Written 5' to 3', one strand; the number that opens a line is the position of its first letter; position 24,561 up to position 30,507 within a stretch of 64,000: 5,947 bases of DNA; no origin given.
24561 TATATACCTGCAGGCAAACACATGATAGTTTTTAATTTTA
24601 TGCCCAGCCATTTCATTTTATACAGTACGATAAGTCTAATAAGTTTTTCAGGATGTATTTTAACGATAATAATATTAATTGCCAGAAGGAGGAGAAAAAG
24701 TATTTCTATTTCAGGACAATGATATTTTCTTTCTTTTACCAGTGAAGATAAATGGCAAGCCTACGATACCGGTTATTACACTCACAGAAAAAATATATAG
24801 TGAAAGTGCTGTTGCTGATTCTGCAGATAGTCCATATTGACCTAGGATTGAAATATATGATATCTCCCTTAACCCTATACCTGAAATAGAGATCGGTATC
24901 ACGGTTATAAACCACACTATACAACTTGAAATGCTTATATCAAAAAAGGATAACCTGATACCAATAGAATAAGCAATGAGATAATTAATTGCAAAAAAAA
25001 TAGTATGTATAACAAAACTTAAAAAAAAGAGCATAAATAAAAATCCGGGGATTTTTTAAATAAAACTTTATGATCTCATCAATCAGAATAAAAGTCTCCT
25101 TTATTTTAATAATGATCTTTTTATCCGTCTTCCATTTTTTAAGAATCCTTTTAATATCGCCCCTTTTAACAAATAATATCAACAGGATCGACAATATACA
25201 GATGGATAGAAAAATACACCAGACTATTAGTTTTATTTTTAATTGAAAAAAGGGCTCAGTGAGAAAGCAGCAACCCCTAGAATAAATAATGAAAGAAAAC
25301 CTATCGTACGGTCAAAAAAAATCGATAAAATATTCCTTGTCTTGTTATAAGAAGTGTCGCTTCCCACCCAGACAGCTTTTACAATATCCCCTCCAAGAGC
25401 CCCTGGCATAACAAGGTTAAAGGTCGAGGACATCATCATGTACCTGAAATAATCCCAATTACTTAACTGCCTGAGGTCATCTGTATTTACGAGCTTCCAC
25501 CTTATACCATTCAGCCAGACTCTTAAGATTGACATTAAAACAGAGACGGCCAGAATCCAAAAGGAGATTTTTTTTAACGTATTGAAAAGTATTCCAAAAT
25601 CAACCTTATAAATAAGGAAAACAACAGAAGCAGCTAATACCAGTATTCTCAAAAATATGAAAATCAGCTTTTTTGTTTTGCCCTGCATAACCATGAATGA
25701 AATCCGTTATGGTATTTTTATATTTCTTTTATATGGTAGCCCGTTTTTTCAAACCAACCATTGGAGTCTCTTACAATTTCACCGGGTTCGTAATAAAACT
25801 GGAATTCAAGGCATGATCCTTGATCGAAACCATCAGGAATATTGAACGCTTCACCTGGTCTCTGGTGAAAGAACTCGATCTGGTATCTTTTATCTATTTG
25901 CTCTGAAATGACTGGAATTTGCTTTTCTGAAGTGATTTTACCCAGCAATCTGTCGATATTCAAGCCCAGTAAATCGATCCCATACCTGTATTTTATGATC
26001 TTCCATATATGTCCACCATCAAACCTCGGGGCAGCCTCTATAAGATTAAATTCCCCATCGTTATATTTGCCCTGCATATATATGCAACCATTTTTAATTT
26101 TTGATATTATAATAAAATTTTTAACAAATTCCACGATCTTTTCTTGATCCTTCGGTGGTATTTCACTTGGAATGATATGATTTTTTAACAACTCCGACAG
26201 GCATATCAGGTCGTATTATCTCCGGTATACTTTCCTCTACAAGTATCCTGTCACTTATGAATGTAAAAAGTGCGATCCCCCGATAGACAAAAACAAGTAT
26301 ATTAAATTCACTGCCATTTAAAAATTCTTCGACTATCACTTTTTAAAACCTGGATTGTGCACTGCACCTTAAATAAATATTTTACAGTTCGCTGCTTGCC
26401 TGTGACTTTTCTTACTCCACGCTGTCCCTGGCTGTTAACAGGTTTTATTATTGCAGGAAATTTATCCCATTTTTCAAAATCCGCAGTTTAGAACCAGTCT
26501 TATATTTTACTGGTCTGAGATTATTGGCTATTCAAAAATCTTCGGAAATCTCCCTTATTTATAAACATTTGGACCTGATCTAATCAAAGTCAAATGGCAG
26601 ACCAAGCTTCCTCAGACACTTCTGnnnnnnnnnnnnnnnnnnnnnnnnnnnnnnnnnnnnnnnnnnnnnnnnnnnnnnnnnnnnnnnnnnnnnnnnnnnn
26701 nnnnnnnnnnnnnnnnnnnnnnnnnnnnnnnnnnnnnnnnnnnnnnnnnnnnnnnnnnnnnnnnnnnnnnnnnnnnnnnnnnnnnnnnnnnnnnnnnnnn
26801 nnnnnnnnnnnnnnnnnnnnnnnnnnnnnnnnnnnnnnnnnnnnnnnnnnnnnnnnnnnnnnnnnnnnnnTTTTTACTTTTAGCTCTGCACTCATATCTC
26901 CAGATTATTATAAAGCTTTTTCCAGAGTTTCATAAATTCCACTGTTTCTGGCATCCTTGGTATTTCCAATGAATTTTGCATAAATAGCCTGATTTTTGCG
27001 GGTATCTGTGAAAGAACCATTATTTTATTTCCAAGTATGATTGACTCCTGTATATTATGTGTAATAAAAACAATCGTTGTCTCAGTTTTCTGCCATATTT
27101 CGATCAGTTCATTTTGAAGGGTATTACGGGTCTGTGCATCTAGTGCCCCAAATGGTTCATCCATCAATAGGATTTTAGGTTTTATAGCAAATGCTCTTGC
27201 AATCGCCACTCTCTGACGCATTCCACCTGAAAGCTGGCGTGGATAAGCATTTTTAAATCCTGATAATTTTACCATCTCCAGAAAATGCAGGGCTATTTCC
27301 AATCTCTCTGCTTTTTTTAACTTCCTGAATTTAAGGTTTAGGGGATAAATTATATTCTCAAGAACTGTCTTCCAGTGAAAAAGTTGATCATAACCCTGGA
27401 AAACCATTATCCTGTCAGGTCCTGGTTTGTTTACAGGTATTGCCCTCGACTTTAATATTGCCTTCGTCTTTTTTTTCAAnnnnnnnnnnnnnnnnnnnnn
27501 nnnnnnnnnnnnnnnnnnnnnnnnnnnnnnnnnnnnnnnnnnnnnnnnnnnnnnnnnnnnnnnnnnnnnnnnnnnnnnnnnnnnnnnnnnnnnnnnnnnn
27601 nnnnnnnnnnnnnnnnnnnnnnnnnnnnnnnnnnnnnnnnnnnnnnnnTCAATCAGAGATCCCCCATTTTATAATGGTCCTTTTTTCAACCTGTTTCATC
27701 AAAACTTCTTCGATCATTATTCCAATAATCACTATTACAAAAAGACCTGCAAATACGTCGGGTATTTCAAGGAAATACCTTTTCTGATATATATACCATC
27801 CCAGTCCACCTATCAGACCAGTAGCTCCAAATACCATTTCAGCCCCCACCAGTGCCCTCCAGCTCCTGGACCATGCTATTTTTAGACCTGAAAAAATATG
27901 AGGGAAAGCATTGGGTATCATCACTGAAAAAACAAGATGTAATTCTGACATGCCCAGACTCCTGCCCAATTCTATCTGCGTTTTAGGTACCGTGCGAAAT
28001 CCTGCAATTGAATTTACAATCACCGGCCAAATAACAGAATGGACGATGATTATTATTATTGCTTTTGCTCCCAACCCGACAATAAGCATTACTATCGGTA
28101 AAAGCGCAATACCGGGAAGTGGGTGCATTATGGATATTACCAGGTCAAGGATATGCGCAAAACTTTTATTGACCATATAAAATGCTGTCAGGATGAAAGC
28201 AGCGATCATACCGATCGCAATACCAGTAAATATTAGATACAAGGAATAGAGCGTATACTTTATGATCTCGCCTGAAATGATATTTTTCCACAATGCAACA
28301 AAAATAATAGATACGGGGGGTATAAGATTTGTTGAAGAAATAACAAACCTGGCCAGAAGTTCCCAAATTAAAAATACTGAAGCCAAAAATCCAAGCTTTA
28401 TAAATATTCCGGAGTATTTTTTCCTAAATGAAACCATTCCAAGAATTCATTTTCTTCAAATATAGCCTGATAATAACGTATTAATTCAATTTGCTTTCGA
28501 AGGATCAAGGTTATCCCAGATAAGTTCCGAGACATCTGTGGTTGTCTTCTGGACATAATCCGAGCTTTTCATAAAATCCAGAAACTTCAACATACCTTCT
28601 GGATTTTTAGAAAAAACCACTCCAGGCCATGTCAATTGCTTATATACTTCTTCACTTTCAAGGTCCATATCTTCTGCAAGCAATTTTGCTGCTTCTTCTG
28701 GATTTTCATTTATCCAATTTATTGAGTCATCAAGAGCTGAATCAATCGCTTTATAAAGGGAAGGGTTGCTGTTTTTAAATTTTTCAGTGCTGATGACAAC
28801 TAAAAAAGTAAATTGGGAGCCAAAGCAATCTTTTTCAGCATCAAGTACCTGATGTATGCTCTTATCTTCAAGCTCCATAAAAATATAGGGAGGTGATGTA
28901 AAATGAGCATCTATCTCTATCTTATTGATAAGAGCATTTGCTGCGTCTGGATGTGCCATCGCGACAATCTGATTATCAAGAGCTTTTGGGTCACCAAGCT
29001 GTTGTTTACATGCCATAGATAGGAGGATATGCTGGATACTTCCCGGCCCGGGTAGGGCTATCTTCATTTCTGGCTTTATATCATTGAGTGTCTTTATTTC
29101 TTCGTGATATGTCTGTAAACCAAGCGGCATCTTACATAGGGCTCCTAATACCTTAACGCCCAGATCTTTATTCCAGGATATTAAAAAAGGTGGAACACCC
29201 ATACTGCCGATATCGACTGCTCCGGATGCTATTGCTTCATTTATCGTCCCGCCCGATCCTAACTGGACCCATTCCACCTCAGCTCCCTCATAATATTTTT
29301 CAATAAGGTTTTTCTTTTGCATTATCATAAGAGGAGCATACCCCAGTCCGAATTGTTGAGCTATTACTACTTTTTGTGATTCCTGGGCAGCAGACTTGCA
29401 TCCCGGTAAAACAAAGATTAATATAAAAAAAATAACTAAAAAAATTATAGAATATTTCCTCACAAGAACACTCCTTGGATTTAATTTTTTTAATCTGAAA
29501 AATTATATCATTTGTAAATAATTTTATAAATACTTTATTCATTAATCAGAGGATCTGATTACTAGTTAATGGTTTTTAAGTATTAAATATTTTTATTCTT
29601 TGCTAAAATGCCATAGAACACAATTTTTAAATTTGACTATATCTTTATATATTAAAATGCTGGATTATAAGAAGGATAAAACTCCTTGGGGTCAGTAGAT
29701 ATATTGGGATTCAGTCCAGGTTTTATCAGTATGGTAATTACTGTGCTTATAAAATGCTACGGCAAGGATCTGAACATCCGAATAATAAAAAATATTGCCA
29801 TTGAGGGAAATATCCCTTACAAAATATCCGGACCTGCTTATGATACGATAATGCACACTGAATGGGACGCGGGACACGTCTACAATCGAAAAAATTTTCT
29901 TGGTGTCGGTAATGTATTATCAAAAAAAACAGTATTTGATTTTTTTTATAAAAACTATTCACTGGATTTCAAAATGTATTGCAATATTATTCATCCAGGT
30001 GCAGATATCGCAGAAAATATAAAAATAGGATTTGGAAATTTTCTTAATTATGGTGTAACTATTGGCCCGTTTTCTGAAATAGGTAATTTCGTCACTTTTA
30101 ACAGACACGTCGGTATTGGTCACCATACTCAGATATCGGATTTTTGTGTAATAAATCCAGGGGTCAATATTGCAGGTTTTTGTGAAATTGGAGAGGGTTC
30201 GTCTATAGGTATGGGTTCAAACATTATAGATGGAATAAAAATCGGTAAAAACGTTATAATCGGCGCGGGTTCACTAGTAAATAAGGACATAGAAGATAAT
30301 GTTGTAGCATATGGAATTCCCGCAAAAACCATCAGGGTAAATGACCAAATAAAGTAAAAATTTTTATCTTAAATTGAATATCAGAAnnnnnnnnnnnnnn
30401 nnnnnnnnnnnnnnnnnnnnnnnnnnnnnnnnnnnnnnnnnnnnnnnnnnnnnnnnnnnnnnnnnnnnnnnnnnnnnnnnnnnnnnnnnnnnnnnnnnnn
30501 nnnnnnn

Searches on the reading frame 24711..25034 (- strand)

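Call 24: search_protein_families(library=pfam, proteins=[window:24711-25034:-])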
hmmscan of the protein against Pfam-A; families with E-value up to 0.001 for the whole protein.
window:24711-25034:- (107 aa): 1 family
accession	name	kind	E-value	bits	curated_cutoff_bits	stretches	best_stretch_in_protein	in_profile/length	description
PF03706.18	LPG_synthase_TM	-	2.3e-11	44.1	33.4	1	2-91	211-301/302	Lysylphosphatidylglycerol synthase TM region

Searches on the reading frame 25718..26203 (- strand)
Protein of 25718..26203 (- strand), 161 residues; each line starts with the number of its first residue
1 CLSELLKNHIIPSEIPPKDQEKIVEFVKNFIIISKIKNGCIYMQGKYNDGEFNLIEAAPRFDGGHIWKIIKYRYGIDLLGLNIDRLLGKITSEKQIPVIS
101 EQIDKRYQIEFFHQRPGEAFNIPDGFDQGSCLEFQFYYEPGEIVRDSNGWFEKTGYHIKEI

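Call 24: search_protein_families(library=pfam, proteins=[window:25718-26191:-])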
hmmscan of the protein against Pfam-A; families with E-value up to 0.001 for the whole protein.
window:25718-26191:- (157 aa): 1 family
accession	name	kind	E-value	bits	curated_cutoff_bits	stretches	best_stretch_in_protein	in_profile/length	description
PF15632.11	ATPgrasp_Ter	-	0.00074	19.7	29.1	1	34-94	63-118/131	ATP-grasp in the biosynthetic pathway with Ter operon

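Call 57: search_protein_representatives(protein=window:25718-26203:-)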
Query: 161 residues. Proteins with E-value up to 0.001 (for the whole library): 191; up to 1e-10: 110; up to 1e-30: 2. The best 150 are listed.
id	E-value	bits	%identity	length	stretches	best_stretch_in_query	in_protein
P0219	1.0e-76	272.7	100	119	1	43-161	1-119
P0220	8.7e-42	159.0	47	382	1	5-159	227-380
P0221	4.0e-23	98.3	43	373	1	5-160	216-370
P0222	5.6e-23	97.8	39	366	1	5-158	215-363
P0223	9.1e-22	93.9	39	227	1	8-160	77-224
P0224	3.3e-21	92.0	37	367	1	5-158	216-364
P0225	7.0e-21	91.0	34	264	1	5-161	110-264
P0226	8.7e-21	90.7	38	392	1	5-159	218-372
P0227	1.1e-20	90.4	38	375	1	8-158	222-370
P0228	8.2e-20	87.5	35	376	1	5-158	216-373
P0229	2.4e-19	86.0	35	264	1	4-160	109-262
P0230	3.0e-19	85.7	34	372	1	5-158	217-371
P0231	4.4e-19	85.1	35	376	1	5-159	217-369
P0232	7.5e-19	84.4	33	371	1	5-158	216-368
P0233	1.0e-18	83.9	35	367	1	6-158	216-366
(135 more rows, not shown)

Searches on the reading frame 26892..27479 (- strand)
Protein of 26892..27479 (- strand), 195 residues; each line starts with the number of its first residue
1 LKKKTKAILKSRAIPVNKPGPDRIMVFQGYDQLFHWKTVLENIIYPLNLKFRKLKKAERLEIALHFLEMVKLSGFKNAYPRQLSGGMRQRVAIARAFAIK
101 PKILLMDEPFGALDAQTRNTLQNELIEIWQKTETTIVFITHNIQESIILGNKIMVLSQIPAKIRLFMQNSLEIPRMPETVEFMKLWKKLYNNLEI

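Call 24: search_protein_families(library=pfam, proteins=[window:26892-27479:-])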
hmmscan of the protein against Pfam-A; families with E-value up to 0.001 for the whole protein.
window:26892-27479:- (195 aa): 1 family
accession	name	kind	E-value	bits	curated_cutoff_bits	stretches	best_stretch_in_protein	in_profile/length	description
PF00005.33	ABC_tran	-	3.8e-15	57.1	25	1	25-110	63-136/137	ABC transporter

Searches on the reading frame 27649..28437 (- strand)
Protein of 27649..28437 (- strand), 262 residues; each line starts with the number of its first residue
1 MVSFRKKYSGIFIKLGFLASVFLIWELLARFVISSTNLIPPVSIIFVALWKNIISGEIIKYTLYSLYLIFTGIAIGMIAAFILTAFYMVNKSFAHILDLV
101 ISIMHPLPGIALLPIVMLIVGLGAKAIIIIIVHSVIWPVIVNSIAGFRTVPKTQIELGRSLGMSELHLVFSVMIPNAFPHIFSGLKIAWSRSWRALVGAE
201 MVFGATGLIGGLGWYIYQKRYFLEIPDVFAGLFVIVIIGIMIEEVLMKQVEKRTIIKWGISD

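Call 24: search_protein_families(library=pfam, proteins=[window:27649-28437:-])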
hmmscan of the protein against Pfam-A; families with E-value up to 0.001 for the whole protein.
window:27649-28437:- (262 aa): 1 family
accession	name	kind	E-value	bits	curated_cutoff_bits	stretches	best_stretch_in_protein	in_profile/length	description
PF00528.27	BPD_transp_1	-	1.4e-21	77.5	26.4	1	72-254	1-182/184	Binding-protein-dependent transport system inner membrane component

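Call 42: find_encoding_contigs(protein=window:27649-28437:-, flank=10000, max_places=10)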
Protein window:27649-28437:- (262 aa): 1 contig read that carries it; 1 place shown.
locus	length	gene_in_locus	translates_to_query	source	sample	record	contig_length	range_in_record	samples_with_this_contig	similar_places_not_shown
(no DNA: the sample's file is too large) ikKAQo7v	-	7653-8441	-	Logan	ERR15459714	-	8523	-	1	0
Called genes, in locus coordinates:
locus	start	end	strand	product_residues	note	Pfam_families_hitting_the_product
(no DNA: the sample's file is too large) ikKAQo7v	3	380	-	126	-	?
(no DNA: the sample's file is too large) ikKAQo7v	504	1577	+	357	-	PF00535:Glycos_transf_2, PF10111:Glyco_tranf_2_2 (weak)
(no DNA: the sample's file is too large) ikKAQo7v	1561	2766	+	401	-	PF00155:Aminotran_1_2, PF01041:DegT_DnrJ_EryC1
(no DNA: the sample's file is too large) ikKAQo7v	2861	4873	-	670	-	PF13946:DUF4214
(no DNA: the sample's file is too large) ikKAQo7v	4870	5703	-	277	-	PF05853:BKACE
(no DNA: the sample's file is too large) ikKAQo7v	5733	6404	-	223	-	PF25084:LbH_EIF2B (faint), PF25087:GMPPB_C (faint), PF00132:Hexapep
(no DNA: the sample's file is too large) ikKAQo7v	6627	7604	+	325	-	PF13379:NMT1_2 (weak), PF03180:Lipoprotein_9 (weak), PF09084:NMT1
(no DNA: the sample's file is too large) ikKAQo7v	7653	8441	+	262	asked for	PF00528:BPD_transp_1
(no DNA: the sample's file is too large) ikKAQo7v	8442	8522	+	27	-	?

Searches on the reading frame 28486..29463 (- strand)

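Call 9: search_protein_families(library=pfam, proteins=[window:28486-29463:-])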
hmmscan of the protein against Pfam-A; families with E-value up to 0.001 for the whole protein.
window:28486-29463:- (325 aa): 3 families
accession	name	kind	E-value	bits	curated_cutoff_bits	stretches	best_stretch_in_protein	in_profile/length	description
PF09084.16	NMT1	-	6.7e-13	49.5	20.5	1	59-258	19-216/216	NMT1/THI5 like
PF13379.11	NMT1_2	-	5.8e-07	30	24.7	1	26-260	2-246/252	NMT1-like family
PF03180.19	Lipoprotein_9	-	4.6e-06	26.4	27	1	51-150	18-115/236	NlpA lipoprotein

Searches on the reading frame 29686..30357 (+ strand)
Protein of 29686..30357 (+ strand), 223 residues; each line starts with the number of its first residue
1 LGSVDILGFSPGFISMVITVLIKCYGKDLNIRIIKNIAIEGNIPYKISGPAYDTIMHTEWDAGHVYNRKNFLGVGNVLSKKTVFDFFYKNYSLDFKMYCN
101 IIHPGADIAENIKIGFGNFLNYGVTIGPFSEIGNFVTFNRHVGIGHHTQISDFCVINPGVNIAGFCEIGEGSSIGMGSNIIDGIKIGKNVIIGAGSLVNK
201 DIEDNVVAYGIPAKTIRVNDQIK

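Call 9: search_protein_families(library=pfam, proteins=[window:29686-30357:+])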
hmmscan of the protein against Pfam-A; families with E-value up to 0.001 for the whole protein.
window:29686-30357:+ (223 aa): 2 families
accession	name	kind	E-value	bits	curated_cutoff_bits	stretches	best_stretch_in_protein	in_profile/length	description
PF00132.30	Hexapep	-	1.8e-14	53.1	27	2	166-199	2-35/36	Bacterial transferase hexapeptide (six repeats)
PF25084.1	LbH_EIF2B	-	8.5e-06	26.2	54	0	139-194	19-72/105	EIF2B subunit epsilon LbH domain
